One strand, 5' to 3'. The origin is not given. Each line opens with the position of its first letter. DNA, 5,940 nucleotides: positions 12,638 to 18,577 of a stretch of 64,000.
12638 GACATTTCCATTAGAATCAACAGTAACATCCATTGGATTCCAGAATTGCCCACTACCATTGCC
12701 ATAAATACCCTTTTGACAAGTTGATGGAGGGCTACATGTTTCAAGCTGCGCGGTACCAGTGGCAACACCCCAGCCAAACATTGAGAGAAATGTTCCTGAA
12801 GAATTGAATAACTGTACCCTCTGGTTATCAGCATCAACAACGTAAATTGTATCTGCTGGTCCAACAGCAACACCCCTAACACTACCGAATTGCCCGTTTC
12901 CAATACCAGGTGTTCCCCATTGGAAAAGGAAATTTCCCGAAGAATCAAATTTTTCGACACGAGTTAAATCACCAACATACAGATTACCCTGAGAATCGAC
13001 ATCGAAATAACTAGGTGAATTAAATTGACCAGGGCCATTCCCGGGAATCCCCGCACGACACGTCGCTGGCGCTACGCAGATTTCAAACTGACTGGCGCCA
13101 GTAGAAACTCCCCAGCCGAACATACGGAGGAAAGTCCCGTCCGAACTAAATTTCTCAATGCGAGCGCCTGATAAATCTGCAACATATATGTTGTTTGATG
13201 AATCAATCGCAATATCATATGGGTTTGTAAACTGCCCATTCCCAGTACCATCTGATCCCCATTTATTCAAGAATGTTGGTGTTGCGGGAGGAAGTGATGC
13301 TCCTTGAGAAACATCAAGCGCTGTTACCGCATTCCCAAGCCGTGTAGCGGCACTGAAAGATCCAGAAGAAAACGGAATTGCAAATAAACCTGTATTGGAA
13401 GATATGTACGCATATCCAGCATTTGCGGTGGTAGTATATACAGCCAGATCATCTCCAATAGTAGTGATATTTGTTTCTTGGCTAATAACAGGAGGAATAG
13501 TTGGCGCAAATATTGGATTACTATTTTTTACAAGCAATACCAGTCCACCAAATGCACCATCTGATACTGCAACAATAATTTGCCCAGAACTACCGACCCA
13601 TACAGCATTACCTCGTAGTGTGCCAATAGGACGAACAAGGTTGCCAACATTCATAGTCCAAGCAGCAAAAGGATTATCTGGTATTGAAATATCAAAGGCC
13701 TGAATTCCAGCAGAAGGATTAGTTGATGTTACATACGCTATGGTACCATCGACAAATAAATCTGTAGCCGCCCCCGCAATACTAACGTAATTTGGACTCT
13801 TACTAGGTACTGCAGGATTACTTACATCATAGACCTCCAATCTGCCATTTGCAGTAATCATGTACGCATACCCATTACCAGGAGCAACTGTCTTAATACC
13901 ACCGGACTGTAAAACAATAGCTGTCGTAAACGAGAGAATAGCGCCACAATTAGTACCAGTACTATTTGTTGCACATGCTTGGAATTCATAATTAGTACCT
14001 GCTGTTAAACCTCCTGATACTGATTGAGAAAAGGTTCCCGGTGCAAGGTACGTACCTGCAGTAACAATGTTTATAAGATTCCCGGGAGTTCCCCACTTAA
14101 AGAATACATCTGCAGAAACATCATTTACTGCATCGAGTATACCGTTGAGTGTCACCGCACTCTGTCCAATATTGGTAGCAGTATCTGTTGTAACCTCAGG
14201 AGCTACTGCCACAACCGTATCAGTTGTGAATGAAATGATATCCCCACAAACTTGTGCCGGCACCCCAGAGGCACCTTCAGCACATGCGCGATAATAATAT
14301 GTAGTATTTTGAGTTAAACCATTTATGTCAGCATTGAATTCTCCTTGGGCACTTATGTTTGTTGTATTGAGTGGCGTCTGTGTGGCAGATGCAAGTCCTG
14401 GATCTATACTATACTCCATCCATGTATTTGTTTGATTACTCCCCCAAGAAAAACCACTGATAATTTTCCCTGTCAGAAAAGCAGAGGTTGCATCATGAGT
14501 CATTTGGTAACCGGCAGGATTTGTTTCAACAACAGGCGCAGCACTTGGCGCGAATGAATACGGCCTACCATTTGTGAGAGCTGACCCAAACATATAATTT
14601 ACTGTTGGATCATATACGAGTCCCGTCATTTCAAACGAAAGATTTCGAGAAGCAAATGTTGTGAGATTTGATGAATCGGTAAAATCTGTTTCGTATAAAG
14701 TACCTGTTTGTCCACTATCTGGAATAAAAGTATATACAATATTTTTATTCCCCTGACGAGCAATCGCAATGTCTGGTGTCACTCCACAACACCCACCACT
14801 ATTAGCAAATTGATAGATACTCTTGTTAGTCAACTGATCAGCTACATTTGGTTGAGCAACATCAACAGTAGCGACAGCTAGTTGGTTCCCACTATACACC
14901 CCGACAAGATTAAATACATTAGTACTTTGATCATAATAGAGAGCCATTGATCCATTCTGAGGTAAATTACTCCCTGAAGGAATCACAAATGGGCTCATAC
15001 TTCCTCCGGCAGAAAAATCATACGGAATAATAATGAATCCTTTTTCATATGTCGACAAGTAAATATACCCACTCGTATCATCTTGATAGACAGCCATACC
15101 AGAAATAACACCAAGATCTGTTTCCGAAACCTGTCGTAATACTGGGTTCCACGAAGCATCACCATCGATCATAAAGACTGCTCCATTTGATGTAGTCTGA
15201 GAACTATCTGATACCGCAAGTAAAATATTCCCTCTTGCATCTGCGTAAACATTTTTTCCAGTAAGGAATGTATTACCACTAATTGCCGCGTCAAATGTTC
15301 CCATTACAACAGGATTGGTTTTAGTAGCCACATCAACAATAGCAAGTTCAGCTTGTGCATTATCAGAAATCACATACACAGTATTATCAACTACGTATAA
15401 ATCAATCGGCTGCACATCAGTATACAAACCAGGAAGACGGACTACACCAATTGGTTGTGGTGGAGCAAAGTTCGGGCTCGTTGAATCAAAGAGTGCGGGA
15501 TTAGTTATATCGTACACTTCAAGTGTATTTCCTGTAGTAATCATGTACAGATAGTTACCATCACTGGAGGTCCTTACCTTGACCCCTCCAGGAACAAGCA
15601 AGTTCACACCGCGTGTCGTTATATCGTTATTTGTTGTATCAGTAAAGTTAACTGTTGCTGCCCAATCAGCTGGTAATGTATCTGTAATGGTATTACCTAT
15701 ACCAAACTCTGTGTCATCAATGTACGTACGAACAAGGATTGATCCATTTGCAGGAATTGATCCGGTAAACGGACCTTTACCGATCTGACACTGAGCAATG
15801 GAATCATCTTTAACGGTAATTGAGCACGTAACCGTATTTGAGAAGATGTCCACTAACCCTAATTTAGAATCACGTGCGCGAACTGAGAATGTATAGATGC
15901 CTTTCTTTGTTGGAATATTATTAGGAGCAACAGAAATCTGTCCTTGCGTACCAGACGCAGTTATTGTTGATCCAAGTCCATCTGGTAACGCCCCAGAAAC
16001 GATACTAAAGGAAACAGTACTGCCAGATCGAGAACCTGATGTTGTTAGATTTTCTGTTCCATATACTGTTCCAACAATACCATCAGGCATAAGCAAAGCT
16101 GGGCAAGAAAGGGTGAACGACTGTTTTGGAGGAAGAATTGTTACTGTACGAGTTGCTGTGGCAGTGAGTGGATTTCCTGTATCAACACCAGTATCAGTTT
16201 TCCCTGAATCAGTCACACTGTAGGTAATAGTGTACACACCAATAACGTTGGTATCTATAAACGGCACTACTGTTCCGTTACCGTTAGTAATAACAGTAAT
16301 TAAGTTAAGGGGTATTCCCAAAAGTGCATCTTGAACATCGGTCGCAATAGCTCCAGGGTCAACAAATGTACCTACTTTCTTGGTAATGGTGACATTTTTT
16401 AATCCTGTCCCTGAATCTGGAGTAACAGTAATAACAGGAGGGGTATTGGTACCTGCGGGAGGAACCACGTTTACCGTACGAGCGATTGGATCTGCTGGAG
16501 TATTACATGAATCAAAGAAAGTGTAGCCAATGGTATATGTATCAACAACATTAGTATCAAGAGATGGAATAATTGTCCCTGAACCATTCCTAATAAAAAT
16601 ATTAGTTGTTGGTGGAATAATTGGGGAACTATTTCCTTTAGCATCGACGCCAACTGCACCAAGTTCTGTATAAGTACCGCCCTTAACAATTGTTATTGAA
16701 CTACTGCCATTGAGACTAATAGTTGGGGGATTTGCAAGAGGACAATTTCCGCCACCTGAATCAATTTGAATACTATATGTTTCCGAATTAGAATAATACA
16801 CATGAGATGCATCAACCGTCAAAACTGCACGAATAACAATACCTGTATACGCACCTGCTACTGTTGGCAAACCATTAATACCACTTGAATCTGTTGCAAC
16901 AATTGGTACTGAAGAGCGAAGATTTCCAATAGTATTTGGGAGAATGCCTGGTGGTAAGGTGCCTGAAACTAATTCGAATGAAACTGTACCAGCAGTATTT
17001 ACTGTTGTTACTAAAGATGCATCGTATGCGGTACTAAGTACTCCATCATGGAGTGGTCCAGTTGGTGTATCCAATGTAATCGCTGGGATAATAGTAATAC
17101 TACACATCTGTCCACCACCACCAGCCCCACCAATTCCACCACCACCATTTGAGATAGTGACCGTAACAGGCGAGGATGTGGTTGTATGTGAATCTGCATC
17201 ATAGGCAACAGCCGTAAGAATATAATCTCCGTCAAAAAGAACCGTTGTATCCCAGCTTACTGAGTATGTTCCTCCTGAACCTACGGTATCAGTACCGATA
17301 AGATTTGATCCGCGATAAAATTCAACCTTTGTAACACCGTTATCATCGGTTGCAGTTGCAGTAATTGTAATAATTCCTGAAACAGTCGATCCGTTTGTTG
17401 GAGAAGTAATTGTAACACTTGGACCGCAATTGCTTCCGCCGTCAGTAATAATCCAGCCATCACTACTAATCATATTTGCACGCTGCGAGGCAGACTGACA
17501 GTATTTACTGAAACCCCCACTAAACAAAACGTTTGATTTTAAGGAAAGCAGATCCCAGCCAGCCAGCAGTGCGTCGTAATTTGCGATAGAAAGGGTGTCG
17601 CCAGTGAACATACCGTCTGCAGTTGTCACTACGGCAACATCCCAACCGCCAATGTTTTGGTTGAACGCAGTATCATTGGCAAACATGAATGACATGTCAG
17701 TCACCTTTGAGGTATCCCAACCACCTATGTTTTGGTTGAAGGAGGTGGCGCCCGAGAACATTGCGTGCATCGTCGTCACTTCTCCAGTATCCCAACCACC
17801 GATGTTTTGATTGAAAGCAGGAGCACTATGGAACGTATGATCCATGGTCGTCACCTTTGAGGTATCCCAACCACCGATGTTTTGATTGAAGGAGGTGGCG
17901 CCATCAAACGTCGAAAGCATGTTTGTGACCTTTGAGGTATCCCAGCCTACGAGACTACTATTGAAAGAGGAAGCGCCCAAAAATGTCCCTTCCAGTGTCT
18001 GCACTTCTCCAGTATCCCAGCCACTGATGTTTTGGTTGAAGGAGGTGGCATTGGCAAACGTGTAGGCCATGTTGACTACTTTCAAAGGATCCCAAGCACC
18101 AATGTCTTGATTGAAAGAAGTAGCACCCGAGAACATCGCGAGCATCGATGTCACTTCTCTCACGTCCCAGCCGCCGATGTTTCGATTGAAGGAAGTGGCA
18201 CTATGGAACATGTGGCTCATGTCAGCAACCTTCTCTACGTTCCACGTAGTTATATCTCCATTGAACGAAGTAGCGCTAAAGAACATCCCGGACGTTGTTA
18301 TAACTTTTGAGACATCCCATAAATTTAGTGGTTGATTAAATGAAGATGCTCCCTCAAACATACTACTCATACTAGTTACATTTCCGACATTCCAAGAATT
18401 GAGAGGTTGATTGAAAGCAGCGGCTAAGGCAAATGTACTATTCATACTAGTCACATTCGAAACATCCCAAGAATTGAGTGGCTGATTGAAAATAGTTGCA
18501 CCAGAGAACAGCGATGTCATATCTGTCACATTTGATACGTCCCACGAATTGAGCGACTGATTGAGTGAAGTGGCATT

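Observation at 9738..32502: About 23 kb co-directional operon of five giant secreted surface proteins (~7,500 aa total)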

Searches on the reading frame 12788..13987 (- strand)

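Call 19: search_protein_families(library=pfam, proteins=[window:12788-13987:-], max_evalue=0.01)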
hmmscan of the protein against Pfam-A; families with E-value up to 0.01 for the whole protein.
window:12788-13987:- (400 aa): 4 families
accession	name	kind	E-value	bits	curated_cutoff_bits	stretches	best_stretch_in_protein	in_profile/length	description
PF01436.27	NHL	-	1.9e-12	47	20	2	369-392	3-26/28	NHL repeat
PF17170.10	DUF5128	-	1.2e-07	31.6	22.9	0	239-288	75-126/321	6-bladed beta-propeller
PF25021.1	TEN_NHL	-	0.0035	16.8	27.1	0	250-286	138-172/357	Teneurin NHL domain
PF06739.17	SBBP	-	0.0052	17.1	20.5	1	254-270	13-29/38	Beta-propeller repeat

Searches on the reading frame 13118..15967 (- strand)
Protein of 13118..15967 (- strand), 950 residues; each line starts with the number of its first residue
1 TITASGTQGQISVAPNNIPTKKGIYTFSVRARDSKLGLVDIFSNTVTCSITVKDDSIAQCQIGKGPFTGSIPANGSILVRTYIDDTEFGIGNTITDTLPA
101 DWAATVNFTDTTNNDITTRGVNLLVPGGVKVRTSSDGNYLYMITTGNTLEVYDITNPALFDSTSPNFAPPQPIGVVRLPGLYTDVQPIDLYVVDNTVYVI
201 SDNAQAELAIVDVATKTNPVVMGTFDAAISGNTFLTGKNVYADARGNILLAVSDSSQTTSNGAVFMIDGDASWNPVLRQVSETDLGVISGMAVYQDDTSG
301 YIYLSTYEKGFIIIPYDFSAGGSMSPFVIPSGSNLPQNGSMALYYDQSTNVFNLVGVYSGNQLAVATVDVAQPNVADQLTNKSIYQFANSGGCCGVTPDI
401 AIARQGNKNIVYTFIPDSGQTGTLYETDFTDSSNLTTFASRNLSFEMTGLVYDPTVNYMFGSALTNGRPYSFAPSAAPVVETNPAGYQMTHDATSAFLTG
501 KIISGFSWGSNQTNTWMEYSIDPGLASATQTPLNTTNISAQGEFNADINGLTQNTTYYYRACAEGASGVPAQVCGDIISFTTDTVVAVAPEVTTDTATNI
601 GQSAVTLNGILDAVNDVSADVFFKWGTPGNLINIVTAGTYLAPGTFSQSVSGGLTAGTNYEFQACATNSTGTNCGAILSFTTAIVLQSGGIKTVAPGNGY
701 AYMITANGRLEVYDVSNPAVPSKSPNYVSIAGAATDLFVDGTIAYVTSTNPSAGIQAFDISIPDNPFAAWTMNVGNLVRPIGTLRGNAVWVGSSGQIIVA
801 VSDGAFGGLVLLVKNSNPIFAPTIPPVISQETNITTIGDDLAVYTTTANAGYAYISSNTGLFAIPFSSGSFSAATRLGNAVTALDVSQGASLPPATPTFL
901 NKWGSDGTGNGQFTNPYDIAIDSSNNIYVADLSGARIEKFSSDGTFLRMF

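Call 68: search_solved_structures(query=window:13118-15967:-, max_evalue=0.01)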
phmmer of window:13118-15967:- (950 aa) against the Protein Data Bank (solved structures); distinct sequences matched with E-value up to 0.01: 13.
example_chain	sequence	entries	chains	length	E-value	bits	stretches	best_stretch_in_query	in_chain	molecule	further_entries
7qrx_A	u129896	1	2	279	6.2e-26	94.1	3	899-949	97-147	E3 ubiquitin-protein ligase TRIM71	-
9jur_A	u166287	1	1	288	7.2e-26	93.9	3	899-949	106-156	E3 ubiquitin-protein ligase TRIM71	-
8j72_A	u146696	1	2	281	2.2e-25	92.3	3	899-949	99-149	E3 ubiquitin-protein ligase TRIM71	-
6fpt_A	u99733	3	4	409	6.5e-25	90.8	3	899-949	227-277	E3 ubiquitin-protein ligase TRIM71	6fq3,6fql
6d69_A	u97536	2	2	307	8.1e-23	83.8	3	874-949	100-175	NHL Repeat Region of D. melanogaster Thin | Thin, isoform D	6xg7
7b2r_A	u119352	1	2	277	1.2e-17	66.7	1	899-948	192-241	Tripartite motif-containing protein 2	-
7qrv_A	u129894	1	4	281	1.3e-17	66.6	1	899-948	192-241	Tripartite motif-containing protein 2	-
7b96_A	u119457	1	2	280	3.3e-17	65.3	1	899-948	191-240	Isoform 2 of Tripartite motif-containing protein 2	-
7qrw_A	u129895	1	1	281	4e-17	65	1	899-948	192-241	Isoform 4 of Tripartite motif-containing protein 3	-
7nyq_A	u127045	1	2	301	4.4e-05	25.1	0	894-945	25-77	Meiotic P26, isoform C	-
5ex7_A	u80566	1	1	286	0.001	20.7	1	901-947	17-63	Brain tumor protein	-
4zlr_A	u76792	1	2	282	0.001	20.6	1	902-947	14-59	Brain tumor protein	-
1q7f_A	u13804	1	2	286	0.001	20.6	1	901-947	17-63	brain tumor CG10719-PA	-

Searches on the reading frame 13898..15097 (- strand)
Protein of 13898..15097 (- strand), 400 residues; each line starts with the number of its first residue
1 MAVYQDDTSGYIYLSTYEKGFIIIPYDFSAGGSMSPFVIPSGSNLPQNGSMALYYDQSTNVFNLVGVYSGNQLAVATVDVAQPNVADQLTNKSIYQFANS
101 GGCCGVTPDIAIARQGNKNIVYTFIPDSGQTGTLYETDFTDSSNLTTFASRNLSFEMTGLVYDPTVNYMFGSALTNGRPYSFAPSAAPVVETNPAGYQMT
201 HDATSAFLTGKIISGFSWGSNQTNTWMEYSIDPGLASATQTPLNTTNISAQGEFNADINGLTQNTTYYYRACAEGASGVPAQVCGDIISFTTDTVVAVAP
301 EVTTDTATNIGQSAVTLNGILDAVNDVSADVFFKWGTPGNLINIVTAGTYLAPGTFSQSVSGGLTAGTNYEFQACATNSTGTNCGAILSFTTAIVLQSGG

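Call 19: search_protein_families(library=pfam, proteins=[window:13898-15097:-], max_evalue=0.01)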
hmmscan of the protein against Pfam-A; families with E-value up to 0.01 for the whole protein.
window:13898-15097:- (400 aa): 3 families
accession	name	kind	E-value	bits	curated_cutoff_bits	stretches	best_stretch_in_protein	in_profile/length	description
PF16656.11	Pur_ac_phosph_N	-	8.7e-10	39.5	30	1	218-292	19-93/93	Purple acid Phosphatase, N-terminal domain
PF00041.27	fn3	-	0.0064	17.1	25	0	217-274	19-69/84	Fibronectin type III domain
PF16655.11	PhoD_N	-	0.0089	17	30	0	222-276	27-81/90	PhoD-like phosphatase, N-terminal domain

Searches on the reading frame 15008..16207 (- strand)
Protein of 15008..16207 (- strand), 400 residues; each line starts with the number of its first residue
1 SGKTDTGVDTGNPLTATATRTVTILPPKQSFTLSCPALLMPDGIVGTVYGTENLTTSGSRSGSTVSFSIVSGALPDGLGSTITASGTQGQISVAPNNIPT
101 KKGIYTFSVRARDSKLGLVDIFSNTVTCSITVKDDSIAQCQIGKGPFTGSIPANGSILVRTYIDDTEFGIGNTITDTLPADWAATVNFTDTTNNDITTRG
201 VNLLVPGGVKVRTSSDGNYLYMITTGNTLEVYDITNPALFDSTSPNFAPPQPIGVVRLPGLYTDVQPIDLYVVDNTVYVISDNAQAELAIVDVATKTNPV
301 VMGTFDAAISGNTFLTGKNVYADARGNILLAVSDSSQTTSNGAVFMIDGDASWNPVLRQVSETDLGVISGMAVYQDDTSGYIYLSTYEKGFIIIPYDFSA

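Call 19: search_protein_families(library=pfam, proteins=[window:15008-16207:-], max_evalue=0.01)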
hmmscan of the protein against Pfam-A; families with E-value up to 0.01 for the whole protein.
window:15008-16207:- (400 aa): 1 family
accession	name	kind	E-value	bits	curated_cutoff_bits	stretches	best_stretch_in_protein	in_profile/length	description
PF08309.17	LVIVD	-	0.00071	19.3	20.2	0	285-306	20-41/42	LVIVD repeat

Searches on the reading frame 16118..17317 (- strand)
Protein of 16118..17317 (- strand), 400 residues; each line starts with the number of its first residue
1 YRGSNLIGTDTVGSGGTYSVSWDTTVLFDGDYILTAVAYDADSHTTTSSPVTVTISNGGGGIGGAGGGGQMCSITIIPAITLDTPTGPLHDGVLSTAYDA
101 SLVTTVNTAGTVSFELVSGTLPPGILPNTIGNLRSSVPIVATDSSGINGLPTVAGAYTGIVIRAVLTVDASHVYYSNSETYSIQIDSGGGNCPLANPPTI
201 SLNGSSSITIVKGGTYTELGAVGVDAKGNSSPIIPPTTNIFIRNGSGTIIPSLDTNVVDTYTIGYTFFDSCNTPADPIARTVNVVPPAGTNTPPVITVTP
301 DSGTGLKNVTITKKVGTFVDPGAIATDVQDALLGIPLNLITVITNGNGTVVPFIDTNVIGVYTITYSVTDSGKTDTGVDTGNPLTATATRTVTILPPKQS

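Call 19: search_protein_families(library=pfam, proteins=[window:16118-17317:-], max_evalue=0.01)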
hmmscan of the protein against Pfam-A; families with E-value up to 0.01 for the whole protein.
window:16118-17317:- (400 aa): 1 family
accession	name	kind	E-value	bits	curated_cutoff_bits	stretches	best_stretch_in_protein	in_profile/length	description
PF16403.11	Bact_surface_Ig-like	-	5.1e-09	36.5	27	2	200-284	1-71/71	Bacterial surface protein, Ig-like domain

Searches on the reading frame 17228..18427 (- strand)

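Call 19: search_protein_families(library=pfam, proteins=[window:17228-18427:-], max_evalue=0.01)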
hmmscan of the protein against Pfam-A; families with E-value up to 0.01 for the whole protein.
window:17228-18427:- (400 aa): 2 families
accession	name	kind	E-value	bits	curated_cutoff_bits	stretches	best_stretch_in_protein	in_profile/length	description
PF03382.20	DUF285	-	1.1e-127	419.3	25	4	69-187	2-120/120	Mycoplasma protein of unknown function, DUF285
PF17957.7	Big_7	-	6.6e-19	68.8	24.1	1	336-398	1-62/70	Bacterial Ig domain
